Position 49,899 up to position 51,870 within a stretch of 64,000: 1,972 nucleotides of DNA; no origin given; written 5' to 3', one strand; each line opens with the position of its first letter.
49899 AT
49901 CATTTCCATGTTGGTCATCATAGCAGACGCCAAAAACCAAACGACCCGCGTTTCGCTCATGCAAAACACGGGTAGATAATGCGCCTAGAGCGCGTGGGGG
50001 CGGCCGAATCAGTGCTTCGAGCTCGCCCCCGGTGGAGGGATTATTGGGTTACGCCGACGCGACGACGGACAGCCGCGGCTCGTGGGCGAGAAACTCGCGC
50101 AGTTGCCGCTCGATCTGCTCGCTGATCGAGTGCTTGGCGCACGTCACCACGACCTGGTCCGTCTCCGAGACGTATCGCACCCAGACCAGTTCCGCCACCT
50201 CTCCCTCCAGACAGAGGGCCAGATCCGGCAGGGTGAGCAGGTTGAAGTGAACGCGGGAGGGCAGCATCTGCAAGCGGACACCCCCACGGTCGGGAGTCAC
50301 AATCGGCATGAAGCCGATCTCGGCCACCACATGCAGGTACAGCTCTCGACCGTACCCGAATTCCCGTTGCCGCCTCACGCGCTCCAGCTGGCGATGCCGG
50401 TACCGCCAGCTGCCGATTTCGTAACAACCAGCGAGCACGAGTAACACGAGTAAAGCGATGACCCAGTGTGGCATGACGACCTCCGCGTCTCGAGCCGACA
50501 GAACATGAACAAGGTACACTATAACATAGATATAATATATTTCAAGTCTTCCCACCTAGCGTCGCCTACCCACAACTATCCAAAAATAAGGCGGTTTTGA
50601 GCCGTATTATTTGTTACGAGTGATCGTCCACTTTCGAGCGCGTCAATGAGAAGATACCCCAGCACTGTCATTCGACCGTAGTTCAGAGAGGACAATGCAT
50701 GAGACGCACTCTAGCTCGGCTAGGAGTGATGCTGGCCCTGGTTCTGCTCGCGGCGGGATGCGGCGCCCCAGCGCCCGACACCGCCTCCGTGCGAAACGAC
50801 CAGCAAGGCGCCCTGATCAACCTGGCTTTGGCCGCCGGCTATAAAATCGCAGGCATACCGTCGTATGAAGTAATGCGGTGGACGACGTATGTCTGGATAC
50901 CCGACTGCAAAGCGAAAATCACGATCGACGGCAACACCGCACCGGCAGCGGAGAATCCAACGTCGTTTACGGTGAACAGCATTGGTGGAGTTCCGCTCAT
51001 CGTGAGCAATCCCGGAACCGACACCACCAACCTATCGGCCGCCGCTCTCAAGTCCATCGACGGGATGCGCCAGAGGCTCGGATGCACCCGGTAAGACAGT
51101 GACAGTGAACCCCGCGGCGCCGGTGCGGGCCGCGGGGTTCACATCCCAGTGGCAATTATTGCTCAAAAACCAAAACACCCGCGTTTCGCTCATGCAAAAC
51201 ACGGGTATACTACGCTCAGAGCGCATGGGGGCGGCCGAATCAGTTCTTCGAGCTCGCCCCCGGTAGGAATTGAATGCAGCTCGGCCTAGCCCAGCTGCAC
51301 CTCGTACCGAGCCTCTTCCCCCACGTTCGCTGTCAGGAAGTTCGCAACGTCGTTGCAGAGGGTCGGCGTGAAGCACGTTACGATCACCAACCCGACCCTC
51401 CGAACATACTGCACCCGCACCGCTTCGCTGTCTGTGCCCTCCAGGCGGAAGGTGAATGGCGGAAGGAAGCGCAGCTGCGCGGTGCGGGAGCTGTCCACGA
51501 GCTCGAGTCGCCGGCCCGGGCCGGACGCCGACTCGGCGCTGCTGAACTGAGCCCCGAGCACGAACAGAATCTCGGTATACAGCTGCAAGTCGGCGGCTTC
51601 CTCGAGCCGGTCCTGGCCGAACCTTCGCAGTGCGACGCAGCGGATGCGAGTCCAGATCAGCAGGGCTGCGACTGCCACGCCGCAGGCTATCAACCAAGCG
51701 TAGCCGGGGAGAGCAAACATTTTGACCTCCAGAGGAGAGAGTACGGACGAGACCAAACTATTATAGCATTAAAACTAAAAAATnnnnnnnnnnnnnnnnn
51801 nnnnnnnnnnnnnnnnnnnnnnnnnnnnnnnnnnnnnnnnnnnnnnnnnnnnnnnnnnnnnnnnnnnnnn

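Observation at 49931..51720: Duplicated module: membrane-protein gene followed by a roughly 100-nt two-hairpin element, flanking a lipoprotein gene and preceding idi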

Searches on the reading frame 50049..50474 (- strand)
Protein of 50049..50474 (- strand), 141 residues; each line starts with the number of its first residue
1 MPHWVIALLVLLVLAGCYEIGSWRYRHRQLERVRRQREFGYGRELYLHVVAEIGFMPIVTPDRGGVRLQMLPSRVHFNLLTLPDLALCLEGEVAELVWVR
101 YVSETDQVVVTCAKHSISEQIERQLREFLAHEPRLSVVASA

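Call 13: search_protein_families(library=pfam, proteins=[window:50049-50474:-], max_evalue=0.1)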
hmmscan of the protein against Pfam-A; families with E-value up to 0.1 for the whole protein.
window:50049-50474:- (141 aa): 0 families

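Call 14: find_encoding_contigs(protein=window:50049-50474:-, flank=10000, max_places=10)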
Protein window:50049-50474:- (141 aa): 5 contigs read that carry it; 2 places shown.
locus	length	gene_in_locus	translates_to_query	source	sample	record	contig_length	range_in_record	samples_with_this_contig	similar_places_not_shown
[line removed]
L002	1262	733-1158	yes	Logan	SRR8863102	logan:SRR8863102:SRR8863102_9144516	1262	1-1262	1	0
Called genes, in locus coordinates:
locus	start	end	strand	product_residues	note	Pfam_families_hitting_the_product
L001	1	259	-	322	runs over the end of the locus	PF00005:ABC_tran, PF13304:AAA_21, PF13732:DrrA1-3_C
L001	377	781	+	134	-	-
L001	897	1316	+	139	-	PF22091:DUF6941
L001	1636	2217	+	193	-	-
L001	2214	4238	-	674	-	PF22745:Nlig-Ia, PF01653:DNA_ligase_aden, PF03120:OB_DNA_ligase, PF12826:HHH_2, PF14520:HHH_5 (weak), PF00633:HHH (faint), PF00533:BRCT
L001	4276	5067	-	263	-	-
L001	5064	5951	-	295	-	PF01435:Peptidase_M48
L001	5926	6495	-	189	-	-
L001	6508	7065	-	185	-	PF04011:LemA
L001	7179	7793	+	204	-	-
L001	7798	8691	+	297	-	-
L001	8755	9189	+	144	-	-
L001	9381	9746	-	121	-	-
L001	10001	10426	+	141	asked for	-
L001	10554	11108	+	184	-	PF00293:NUDIX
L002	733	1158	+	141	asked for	-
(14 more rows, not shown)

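Call 17: find_homologous_proteins(query=A2, max_evalue=0.01)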
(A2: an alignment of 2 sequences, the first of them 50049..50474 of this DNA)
Query A2 (2 sequences) (141 aa, profile of the alignment): 2 proteins with E <= 0.01 among 1994 candidates.
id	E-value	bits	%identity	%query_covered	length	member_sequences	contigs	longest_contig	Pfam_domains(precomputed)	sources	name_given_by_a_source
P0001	1.6e-71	257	28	72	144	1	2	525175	-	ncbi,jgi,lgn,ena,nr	ncbi:MAG TPA: hypothetical protein VMT30_06645 [Candidatus Saccharimonadia bacterium]|nr:hypothetica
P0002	2.6e-71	257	100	100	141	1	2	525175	-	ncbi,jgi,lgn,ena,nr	ncbi:MAG TPA: hypothetical protein VMT30_06635 [Candidatus Saccharimonadia bacterium]|nr:hypothetica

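Call 35: search_protein_representatives(alignment_id=A2)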
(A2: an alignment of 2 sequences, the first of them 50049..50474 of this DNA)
Query: 2 sequences, 149 profile positions. Proteins with E-value up to 0.001 (for the whole library): 2; up to 1e-10: 2; up to 1e-30: 2. The best 2 are listed.
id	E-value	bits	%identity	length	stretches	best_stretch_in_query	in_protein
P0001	5.1e-72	257.2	-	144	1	1-148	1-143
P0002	8.1e-72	256.5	-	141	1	5-149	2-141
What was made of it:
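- Tried and rejected: Homologues of the paralogs: word-indexed search of 5.8 billion proteins and a full HMMER profile search of 1.84 billion representatives gave self-hits only (calls 17, 35).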

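Call 54: predict_structure(alignment_id=A2)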
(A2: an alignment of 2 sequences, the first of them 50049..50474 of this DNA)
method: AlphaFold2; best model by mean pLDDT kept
length: 141 residues; sequences in the alignment: 2
mean_pLDDT: 72.1   pTM: 0.57
mean pLDDT of the five models: 72.1, 71.7, 69.7, 66.8, 65.4
residues with pLDDT >= 90: 0; 70-90: 84; 50-70: 52; < 50: 5
segments of 3 or more residues with pLDDT < 50: 76-80
pLDDT, mean of each block of 10 residues (from residue 1): 83 82 66 57 75 70 62 50 70 74 80 82 80 80 51
secondary structure, 60 per line:
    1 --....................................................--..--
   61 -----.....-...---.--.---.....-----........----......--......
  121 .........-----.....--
elements in order: H3-54 E66-70 E85-89 E95-102 E107-112 H115-129 E135-139

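Call 59: fold_search(model_id=the predicted structure, library=pdb)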
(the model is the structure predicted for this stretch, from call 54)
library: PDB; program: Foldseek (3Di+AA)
matches with E <= 10: 378; with E <= 0.001: 0
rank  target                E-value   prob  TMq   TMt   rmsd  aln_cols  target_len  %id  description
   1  5yww                  1.2e-01  0.16  0.19  0.07  14.1       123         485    6  Archael RuvB-like Holiday junction helicase (released 2018-06-13)
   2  2q8w                  3.0e-01  0.14  0.25  0.15  13.2       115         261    9  Crystal structure of PAP-S1aci, a pokeweed antiviral protein from seeds of Phytolacca acinosa (released 2008-06-17)
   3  2bkr_A                3.2e-01  0.16  0.20  0.14   5.7        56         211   12  NEDD8 NEDP1 complex (released 2005-09-15)
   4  2bkq_D                3.9e-01  0.11  0.19  0.14  11.9        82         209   16  NEDD8 protease (released 2005-02-21)
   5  1paf_A                4.1e-01  0.16  0.28  0.17  12.5       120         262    6  THE 2.5 ANGSTROMS STRUCTURE OF POKEWEED ANTIVIRAL PROTEIN (released 1994-01-31)
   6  1apa                  4.4e-01  0.16  0.28  0.17  12.9       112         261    8  X-RAY STRUCTURE OF A POKEWEED ANTIVIRAL PROTEIN, CODED BY A NEW GENOMIC CLONE, AT 0.23 NM RESOLUTION. A MODEL STRUCTURE  (released 1994-01-31)
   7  2bkq_C                5.0e-01  0.12  0.21  0.16   9.3        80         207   12  NEDD8 protease (released 2005-02-21)
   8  2qes                  5.4e-01  0.18  0.29  0.17  12.2       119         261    6  Crystal structure of the ribosome inactivating protein PDL4 from P. dioica leaves in complex with adenine (released 2008-02-26)
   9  2bkq_A                5.7e-01  0.14  0.19  0.14   5.4        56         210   14  NEDD8 protease (released 2005-02-21)
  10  2bh1_X                6.1e-01  0.38  0.24  0.42   2.9        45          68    7  X-ray structure of the general secretion pathway complex of the N- terminal domain of EpsE and the cytosolic domain of (released 2005-05-13)
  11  1u9d_A                6.5e-01  0.07  0.16  0.18  10.8        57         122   23  Structure of Protein of Unknown Function from Vibrio cholerae O1 biovar eltor str. N16961 (released 2004-09-21)
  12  2bkq_B                6.9e-01  0.11  0.21  0.15  10.8        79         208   11  NEDD8 protease (released 2005-02-21)
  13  2qet                  7.4e-01  0.13  0.27  0.16  13.1       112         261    6  Structure of the mutant S211A of the ribosome inactivating protein PDL4 from P. dioica in complex with adenine (released 2008-02-26)
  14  2nvm_B                7.9e-01  0.11  0.24  0.29   8.0        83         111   11  Crystal structure of fdxN element excision controlling factor XisI (YP_321976.1) from Anabaena Variabilis ATCC 29413 a (released 2006-12-12)
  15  5cuk                  7.9e-01  0.07  0.18  0.24  10.6       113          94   13  Crystal structure of the PscP SS domain (released 2015-12-02)
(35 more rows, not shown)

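Call 60: search_protein_families(library=padloc, proteins=[window:50049-50474:-], max_evalue=0.1)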
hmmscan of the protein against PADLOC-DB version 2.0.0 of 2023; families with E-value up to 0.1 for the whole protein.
window:50049-50474:- (141 aa): 0 families

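Call 61: search_protein_families(library=phrogs, proteins=[window:50049-50474:-], max_evalue=0.1)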
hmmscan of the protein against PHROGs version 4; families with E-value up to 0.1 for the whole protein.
window:50049-50474:- (141 aa): 0 families

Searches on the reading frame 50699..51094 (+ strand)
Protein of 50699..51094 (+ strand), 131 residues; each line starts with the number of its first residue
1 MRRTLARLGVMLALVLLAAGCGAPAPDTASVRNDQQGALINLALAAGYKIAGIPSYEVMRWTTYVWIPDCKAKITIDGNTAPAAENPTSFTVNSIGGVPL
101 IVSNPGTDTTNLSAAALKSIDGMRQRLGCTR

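Call 13: search_protein_families(library=pfam, proteins=[window:50699-51094:+], max_evalue=0.1)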
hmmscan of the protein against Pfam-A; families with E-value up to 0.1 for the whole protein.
window:50699-51094:+ (131 aa): 0 families

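Call 60: search_protein_families(library=padloc, proteins=[window:50699-51094:+], max_evalue=0.1)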
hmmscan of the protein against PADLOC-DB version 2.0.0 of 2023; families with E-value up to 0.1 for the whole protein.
window:50699-51094:+ (131 aa): 0 families

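Call 61: search_protein_families(library=phrogs, proteins=[window:50699-51094:+], max_evalue=0.1)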
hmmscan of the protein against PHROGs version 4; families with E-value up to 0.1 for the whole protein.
window:50699-51094:+ (131 aa): 0 families

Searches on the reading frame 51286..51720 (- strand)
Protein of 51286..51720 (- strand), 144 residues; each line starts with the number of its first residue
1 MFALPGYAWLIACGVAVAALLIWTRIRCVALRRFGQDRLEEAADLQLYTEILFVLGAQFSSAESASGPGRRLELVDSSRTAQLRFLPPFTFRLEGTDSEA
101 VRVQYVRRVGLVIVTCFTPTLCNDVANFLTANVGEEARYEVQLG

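Call 13: search_protein_families(library=pfam, proteins=[window:51286-51720:-], max_evalue=0.1)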
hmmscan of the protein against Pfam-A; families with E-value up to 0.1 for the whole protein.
window:51286-51720:- (144 aa): 0 families

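Call 15: find_encoding_contigs(protein=window:51286-51720:-, flank=10000, max_places=10)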
Protein window:51286-51720:- (144 aa): 5 contigs read that carry it; 2 places shown.
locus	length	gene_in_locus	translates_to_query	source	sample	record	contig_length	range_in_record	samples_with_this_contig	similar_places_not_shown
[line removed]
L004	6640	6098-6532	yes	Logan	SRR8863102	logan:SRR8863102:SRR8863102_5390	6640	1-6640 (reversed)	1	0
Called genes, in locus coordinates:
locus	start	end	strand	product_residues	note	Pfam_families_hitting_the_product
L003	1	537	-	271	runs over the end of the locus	PF01061:ABC2_membrane, PF12698:ABC2_membrane_3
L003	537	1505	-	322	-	PF00005:ABC_tran, PF13304:AAA_21, PF13732:DrrA1-3_C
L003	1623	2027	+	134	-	-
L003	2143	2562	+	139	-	PF22091:DUF6941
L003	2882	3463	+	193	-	-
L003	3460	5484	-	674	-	PF22745:Nlig-Ia, PF01653:DNA_ligase_aden, PF03120:OB_DNA_ligase, PF12826:HHH_2, PF14520:HHH_5 (weak), PF00633:HHH (faint), PF00533:BRCT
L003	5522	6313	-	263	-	-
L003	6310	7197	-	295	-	PF01435:Peptidase_M48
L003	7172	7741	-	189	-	-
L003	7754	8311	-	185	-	PF04011:LemA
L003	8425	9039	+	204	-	-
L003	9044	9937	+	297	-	-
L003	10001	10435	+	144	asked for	-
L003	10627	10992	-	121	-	-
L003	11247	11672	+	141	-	-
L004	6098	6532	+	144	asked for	-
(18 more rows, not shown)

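Call 60: search_protein_families(library=padloc, proteins=[window:51286-51720:-], max_evalue=0.1)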
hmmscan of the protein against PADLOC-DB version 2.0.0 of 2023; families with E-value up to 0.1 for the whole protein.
window:51286-51720:- (144 aa): 0 families

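Call 61: search_protein_families(library=phrogs, proteins=[window:51286-51720:-], max_evalue=0.1)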
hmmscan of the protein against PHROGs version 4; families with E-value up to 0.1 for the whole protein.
window:51286-51720:- (144 aa): 1 family
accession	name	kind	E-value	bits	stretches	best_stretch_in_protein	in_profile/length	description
phrog_6569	-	unknown function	0.053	14.4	1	10-22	15-27/38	-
